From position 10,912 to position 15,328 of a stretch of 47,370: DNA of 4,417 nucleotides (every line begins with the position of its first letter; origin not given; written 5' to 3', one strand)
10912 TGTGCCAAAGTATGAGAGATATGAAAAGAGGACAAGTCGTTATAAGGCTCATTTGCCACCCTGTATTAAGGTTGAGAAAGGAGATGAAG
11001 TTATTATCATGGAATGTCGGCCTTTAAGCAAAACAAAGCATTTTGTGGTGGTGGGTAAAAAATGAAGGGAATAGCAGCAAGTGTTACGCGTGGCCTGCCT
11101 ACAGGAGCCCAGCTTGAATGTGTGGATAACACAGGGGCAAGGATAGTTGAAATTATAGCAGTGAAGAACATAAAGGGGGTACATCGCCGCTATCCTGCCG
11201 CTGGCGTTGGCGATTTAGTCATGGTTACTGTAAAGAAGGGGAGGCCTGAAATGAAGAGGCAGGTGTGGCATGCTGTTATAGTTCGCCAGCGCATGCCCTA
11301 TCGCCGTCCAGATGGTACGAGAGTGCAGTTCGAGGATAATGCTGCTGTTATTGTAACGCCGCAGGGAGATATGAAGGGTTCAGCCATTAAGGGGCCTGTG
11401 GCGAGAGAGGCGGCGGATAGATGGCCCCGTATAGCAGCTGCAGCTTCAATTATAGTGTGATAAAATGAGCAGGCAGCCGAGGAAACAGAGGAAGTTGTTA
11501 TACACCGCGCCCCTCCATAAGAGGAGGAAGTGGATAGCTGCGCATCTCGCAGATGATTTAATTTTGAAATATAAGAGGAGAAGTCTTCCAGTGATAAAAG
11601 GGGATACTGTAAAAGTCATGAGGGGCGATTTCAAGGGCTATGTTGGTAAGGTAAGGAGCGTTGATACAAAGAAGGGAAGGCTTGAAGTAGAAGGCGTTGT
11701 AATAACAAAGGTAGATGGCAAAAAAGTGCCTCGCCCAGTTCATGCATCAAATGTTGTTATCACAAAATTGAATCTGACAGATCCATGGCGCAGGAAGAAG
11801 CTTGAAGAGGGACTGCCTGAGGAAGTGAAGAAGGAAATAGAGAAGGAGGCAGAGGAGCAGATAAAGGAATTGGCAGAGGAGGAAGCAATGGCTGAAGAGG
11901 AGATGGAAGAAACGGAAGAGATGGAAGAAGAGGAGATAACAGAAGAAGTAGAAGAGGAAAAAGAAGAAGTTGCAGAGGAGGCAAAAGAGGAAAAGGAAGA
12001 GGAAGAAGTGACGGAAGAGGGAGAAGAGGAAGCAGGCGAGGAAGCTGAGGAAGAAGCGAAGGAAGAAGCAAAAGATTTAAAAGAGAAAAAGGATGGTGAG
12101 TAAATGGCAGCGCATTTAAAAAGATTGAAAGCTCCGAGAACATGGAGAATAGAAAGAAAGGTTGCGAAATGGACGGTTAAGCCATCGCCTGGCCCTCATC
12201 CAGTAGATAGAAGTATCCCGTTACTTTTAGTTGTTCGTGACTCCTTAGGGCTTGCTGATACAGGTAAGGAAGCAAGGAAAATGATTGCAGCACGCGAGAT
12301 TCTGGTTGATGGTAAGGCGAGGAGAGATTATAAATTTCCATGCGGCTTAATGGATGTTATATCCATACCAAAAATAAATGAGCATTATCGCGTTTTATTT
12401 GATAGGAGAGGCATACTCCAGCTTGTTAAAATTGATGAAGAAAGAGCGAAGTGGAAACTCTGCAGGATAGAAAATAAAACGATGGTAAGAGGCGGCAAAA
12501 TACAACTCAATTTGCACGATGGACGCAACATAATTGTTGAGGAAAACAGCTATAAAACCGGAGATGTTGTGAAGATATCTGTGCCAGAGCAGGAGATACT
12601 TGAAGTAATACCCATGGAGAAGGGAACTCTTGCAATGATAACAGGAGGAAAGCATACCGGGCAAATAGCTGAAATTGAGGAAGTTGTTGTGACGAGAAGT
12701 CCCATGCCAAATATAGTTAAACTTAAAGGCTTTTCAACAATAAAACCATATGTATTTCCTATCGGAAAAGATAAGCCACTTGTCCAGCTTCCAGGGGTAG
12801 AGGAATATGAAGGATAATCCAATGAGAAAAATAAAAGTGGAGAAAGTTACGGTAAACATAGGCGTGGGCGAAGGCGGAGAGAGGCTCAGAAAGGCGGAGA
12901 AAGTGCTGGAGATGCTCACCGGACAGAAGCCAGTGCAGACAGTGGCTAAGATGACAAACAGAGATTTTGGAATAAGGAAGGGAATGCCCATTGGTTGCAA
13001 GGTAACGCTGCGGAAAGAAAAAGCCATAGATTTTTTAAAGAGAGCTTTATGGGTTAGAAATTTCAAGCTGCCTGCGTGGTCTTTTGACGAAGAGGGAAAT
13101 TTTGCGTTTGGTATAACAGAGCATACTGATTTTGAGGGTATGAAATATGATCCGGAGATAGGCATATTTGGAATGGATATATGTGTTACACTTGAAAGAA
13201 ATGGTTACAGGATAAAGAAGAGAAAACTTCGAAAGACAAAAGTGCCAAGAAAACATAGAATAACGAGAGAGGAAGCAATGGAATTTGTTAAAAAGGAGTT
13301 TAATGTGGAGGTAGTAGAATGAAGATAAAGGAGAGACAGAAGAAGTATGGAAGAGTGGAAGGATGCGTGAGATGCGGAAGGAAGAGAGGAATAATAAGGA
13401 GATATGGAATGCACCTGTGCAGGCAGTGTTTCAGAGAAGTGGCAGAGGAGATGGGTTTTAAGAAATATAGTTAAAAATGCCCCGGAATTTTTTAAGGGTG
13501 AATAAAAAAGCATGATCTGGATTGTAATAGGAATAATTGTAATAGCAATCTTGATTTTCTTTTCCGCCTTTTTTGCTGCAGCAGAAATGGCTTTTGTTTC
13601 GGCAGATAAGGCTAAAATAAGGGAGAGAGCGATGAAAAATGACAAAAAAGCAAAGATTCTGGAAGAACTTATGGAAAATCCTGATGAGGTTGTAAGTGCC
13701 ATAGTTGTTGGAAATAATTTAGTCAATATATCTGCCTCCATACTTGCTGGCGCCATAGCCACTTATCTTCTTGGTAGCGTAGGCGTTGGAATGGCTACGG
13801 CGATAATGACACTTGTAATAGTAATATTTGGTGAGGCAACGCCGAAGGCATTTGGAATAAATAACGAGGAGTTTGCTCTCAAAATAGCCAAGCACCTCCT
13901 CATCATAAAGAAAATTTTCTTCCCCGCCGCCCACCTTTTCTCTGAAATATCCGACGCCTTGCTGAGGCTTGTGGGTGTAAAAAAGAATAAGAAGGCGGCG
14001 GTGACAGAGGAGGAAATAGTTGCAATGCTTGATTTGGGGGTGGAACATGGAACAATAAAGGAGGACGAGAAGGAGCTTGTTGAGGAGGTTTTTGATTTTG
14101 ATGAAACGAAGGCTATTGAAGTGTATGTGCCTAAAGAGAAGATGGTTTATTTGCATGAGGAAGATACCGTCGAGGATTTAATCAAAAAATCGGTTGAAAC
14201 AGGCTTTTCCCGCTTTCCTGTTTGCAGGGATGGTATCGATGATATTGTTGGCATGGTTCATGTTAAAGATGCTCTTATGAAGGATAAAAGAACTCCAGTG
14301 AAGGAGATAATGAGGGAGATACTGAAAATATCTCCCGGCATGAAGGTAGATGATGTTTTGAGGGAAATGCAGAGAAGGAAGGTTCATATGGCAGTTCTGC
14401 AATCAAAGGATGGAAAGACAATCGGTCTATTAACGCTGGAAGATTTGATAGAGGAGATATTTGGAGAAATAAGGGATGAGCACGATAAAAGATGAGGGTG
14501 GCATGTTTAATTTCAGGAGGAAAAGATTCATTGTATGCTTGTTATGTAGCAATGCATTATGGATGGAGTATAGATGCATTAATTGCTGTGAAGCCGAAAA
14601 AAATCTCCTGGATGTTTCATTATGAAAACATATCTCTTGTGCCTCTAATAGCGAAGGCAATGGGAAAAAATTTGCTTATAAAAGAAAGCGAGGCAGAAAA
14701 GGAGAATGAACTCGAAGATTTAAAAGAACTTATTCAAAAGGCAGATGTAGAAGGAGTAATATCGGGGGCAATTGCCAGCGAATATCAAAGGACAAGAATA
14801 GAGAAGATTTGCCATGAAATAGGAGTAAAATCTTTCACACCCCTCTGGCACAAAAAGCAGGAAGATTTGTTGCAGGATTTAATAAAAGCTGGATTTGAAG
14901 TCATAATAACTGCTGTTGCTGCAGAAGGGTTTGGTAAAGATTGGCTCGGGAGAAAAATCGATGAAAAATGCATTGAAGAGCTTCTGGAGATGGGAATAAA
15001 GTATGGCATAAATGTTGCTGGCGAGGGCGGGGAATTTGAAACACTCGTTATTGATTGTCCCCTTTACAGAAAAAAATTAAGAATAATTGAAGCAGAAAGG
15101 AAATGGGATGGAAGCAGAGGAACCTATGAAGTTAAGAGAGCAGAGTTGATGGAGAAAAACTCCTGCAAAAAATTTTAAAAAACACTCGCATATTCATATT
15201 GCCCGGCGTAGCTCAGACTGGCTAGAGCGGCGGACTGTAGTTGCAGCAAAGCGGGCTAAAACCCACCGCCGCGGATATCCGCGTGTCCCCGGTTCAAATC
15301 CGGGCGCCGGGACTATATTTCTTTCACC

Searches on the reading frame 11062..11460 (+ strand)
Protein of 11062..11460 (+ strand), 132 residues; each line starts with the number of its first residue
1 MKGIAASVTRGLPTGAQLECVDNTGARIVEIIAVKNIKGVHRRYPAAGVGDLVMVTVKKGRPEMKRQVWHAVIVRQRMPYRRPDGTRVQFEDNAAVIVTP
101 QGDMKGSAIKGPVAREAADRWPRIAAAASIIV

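Call 79: search_protein_families(library=pfam, proteins=[window:11062-11460:+], max_evalue=0.000001)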
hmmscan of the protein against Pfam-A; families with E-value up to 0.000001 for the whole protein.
window:11062-11460:+ (132 aa): 1 family
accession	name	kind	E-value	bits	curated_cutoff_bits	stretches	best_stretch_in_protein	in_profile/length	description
PF00238.24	Ribosomal_L14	-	8.5e-41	139.1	23.6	1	14-132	4-122/122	Ribosomal protein L14p/L23e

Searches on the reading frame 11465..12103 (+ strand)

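Call 79: search_protein_families(library=pfam, proteins=[window:11465-12103:+], max_evalue=0.000001)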
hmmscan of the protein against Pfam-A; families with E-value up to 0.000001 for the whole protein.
window:11465-12103:+ (212 aa): 2 families
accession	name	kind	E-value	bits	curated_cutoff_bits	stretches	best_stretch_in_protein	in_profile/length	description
PF16906.11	Ribosomal_L26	-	9.5e-28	96.9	28.8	1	2-114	1-80/82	Ribosomal proteins L26 eukaryotic, L24P archaeal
PF00467.35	KOW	-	4.5e-08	33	22.3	1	45-76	1-32/32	KOW motif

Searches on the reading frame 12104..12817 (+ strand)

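Call 79: search_protein_families(library=pfam, proteins=[window:12104-12817:+], max_evalue=0.000001)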
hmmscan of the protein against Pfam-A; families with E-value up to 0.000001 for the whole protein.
window:12104-12817:+ (237 aa): 3 families
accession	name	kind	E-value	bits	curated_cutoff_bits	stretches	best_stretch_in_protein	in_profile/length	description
PF00900.26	Ribosomal_S4e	-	2e-34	117.6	25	1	91-165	1-75/75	Ribosomal family S4e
PF08071.17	RS4NT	-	2.8e-14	53.3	27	1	4-34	6-36/37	RS4NT (NUC023) domain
PF01479.30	S4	-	5e-08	33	22.8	1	47-86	9-48/48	S4 domain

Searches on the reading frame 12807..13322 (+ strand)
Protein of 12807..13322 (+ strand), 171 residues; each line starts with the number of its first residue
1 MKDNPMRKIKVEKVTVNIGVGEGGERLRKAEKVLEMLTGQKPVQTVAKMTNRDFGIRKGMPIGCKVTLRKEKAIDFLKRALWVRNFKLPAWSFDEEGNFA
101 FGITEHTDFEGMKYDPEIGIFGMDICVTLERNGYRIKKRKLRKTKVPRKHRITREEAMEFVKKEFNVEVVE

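Call 79: search_protein_families(library=pfam, proteins=[window:12807-13322:+], max_evalue=0.000001)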
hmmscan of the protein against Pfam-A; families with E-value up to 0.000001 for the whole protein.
window:12807-13322:+ (171 aa): 2 families
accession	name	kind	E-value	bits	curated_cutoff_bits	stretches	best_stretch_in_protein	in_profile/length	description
PF00673.26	Ribosomal_L5_C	-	2.2e-24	85.8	27.8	1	61-160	1-94/94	ribosomal L5P family C-terminus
PF00281.24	Ribosomal_L5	-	1.4e-22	80.2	34.9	1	4-57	1-57/57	Ribosomal protein L5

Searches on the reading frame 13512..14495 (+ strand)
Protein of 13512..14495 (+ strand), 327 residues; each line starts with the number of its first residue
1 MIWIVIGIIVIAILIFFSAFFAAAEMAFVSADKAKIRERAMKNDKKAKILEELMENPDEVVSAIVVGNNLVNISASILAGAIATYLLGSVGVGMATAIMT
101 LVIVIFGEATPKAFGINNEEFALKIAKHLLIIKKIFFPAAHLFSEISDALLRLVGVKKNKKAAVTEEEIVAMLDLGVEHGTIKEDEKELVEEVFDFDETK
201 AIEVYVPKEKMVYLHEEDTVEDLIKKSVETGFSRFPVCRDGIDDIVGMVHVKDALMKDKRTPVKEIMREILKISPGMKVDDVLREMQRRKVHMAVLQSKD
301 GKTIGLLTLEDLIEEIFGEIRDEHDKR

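Call 79: search_protein_families(library=pfam, proteins=[window:13512-14495:+], max_evalue=0.000001)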
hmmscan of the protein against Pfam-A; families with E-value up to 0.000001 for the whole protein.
window:13512-14495:+ (327 aa): 2 families
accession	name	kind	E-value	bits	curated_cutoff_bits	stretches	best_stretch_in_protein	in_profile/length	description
PF01595.25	CNNM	-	5.4e-51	173.3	28.4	1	9-186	1-181/181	Cyclin M transmembrane N-terminal domain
PF00571.33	CBS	-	1.2e-18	67.6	24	2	263-317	1-56/57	CBS domain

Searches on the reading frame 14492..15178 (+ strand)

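Call 79: search_protein_families(library=pfam, proteins=[window:14492-15178:+], max_evalue=0.000001)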
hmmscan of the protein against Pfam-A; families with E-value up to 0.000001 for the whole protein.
window:14492-15178:+ (228 aa): 1 family
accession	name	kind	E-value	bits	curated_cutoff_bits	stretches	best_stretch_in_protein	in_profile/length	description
PF01902.24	Diphthami_syn_2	-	3e-75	253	23.2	1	1-218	1-218/219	Diphthamide synthase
